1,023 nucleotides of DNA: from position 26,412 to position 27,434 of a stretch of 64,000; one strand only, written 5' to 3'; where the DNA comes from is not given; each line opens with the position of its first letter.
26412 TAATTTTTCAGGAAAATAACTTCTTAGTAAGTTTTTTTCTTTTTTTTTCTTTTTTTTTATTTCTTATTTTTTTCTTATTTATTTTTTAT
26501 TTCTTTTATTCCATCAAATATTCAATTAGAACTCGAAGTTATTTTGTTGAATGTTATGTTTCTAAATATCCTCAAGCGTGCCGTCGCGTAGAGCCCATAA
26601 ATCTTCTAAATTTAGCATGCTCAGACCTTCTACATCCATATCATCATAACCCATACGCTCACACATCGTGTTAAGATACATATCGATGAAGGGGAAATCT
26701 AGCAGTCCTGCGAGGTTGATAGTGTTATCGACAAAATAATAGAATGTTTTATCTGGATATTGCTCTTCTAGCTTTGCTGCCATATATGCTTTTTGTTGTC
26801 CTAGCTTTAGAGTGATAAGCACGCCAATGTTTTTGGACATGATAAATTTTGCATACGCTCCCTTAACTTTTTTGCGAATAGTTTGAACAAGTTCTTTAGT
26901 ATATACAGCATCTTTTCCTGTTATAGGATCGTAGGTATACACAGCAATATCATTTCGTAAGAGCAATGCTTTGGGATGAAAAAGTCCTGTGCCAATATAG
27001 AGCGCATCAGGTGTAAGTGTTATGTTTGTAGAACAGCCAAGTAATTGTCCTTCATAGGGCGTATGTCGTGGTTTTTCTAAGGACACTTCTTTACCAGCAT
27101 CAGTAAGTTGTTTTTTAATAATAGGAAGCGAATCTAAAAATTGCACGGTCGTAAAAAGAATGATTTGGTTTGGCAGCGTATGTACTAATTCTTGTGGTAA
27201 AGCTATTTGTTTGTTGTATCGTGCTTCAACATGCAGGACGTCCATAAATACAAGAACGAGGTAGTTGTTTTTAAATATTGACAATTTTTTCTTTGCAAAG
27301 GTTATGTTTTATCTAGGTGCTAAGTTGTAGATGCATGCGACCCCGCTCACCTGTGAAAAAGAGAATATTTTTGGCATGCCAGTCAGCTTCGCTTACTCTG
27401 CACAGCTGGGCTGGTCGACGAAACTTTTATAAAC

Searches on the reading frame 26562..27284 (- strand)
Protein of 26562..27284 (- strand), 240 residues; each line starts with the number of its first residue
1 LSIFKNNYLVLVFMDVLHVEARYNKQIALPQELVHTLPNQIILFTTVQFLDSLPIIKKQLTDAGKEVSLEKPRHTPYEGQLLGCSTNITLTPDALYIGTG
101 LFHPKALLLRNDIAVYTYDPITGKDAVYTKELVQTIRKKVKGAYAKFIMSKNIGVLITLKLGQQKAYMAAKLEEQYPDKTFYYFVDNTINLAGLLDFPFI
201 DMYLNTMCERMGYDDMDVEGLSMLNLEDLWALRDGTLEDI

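Call 7: search_protein_families(library=pfam, proteins=[window:26562-27284:-], max_evalue=0.01)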
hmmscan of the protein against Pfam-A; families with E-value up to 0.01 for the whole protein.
window:26562-27284:- (240 aa): 1 family
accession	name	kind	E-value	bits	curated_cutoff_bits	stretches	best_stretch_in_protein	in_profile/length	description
PF01866.22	Diphthamide_syn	-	5.2e-25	88.9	33.2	1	15-216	64-275/302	Putative diphthamide synthesis protein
